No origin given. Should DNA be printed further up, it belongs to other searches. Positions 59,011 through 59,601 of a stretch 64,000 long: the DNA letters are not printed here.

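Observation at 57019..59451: c-di-GMP-type effector trio (membrane PilZ, HDOD, stand-alone FliN/SpoA) abutting the pilM promoter region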

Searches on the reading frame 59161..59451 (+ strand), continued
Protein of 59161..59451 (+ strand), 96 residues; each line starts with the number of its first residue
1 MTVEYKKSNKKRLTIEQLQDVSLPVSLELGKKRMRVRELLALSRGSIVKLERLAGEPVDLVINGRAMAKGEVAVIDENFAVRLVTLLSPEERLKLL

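Call 26: search_protein_families(library=pfam, proteins=[L024:6850-7179:+, L024:8043-9659:+, L024:10345-12786:+, L023:6740-7090:+, L023:9624-9890:+, L036:5938-6942:+, L036:7120-8391:-, L036:8378-9319:-, L036:9319-9924:-, L036:4739-5059:+], max_evalue=0.01)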
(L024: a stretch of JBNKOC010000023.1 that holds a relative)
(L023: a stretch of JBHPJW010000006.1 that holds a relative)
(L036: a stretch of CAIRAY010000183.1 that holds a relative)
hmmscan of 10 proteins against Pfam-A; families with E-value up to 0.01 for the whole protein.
L024:6850-7179:+ (109 aa): 0 families

L024:8043-9659:+ (538 aa): 6 families
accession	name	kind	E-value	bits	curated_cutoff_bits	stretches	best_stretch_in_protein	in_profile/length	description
PF02518.31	HATPase_c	-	2.6e-27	95.9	26.4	1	420-533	1-108/111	Histidine kinase-, DNA gyrase B-, and HSP90-like ATPase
PF00512.31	HisKA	-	6.1e-22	77.9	26.9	1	307-374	1-66/66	His Kinase A (phospho-acceptor) domain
PF00989.32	PAS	-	9.3e-06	26.1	22.6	1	183-291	3-112/113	PAS fold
PF13492.12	GAF_3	-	0.00046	21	27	1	43-162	3-129/129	GAF domain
PF24820.1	Diguanyl_cycl_sensor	-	0.0014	18.9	28.1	1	187-247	2-62/109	Diguanylate cyclase-like sensor domain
PF13426.13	PAS_9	-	0.0098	16.6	27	0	195-292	5-101/103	PAS domain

L024:10345-12786:+ (813 aa): 1 family
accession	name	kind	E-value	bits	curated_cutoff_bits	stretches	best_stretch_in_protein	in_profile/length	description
PF19838.5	LptD_2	-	1.1e-66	225.9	22.5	1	192-649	1-464/464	LptD protein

L023:6740-7090:+ (116 aa): 0 families

L023:9624-9890:+ (88 aa): 0 families

L036:5938-6942:+ (334 aa): 2 families
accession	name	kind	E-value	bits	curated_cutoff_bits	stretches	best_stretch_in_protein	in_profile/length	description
PF02518.31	HATPase_c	-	4.5e-16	59.7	26.4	1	226-332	3-109/111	Histidine kinase-, DNA gyrase B-, and HSP90-like ATPase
PF00512.31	HisKA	-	6.7e-10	39.3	26.9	1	111-178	1-66/66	His Kinase A (phospho-acceptor) domain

L036:7120-8391:- (423 aa): 0 families

L036:8378-9319:- (313 aa): 3 families
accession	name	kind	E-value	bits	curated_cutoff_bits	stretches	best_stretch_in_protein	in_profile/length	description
PF02729.26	OTCace_N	-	3.9e-42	144.3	29.9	1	7-149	1-147/148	Aspartate/ornithine carbamoyltransferase, carbamoyl-P binding domain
PF00185.30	OTCace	-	2.1e-29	103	29.4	1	157-306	2-157/157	Aspartate/ornithine carbamoyltransferase, Asp/Orn binding domain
PF03720.21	UDPG_MGDP_dh_C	-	0.0087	16.9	30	0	164-231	12-76/103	UDP-glucose/GDP-mannose dehydrogenase family, UDP binding domain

L036:9319-9924:- (201 aa): 3 families
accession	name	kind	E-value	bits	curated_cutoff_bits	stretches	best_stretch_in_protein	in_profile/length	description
PF00156.33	Pribosyltran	-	4.4e-20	72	26.3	1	24-168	4-138/158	Phosphoribosyl transferase domain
PF14681.12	UPRTase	-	0.00016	21.7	27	1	100-154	104-159/206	Uracil phosphoribosyltransferase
PF15609.12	PRTase_2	-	0.0018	18.3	28.8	0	116-158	119-161/188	Phosphoribosyl transferase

L036:4739-5059:+ (106 aa): 0 families

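Call 32: search_solved_structures(query=window:59161-59448:+, max_evalue=0.001, show_alignments=2)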
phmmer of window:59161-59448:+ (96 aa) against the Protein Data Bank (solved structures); distinct sequences matched with E-value up to 0.001: 7.
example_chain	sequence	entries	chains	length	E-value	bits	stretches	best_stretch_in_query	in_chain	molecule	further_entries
1o6a_A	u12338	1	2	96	4.6e-24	87.8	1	12-96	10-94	putative flagellar motor switch protein FliN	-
1yab_A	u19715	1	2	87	8.6e-24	86.9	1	15-96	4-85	chemotaxis protein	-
4yxb_A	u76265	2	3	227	7.9e-21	77.5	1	15-95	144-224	Flagellar motor switch protein FliM,Flagellar motor switch protein FliN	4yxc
8umd_D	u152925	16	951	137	1.4e-19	73.5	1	15-95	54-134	Flagellar motor switch protein FliN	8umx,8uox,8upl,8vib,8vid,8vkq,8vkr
4yxb_D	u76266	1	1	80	8.8e-18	67.8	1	28-95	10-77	FliM::FliN fragment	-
5xrw_C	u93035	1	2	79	6.2e-13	52.3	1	22-95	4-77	FliY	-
5xrw_A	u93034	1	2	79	1.3e-11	48.1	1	25-88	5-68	FliN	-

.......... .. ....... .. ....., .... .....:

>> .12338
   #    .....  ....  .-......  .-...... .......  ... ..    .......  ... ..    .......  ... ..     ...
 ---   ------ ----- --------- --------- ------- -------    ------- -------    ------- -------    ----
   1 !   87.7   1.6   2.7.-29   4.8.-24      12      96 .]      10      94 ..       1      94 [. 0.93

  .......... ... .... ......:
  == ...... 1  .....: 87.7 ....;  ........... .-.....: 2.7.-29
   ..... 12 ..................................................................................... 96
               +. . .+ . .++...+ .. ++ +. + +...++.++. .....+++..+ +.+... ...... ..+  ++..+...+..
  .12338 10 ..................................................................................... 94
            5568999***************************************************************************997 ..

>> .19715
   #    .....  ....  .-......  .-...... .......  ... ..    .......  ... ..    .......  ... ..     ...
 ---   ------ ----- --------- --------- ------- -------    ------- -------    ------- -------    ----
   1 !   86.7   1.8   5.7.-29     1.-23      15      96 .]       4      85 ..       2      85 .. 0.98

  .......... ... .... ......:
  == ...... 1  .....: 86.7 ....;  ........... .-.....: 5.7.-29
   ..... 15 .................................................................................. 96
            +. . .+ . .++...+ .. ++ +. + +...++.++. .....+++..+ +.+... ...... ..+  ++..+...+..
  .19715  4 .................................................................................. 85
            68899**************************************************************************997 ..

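Call 64: search_protein_families(library=pfam, proteins=[L086:4075-5043:+, L086:2-2080:+, L004:10317-11219:+], max_evalue=1)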
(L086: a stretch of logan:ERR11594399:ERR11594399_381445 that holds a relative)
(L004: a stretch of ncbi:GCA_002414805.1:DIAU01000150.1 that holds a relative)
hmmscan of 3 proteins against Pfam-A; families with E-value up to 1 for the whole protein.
L086:4075-5043:+ (322 aa): 3 families
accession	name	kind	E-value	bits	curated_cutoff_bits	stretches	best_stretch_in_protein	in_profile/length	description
PF01052.25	FliMN_C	-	5.9e-25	87.4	23.8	1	242-312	2-72/73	Type III flagellar switch regulator (C-ring) FliN C-term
PF13690.11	CheX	-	1.9e-08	34.7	27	1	84-149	6-69/94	Chemotaxis phosphatase CheX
PF04509.17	CheC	-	0.001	19.4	22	1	122-143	2-23/38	CheC-like family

L086:2-2080:+ (692 aa): 4 families
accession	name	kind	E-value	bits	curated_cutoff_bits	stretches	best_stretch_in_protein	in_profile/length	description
PF06429.18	Flg_bbr_C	-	3.3e-17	62.2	23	1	646-690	2-46/46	Flagellar basal body rod FlgEFG protein C-terminal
PF22692.1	LlgE_F_G_D1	-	2.3e-13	50.5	27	1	70-138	1-53/64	Flagellar hook protein FlgE/F/G D1 domain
PF07559.19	FlgE_D2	-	5.7e-12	46.8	22.7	1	453-572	14-142/142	Flagellar basal body protein FlaE D2 domain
PF22599.2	SecDF_P1_head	-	0.098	13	27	1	529-605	31-108/114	SecDF, P1 head subdomain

L004:10317-11219:+ (300 aa): 0 families
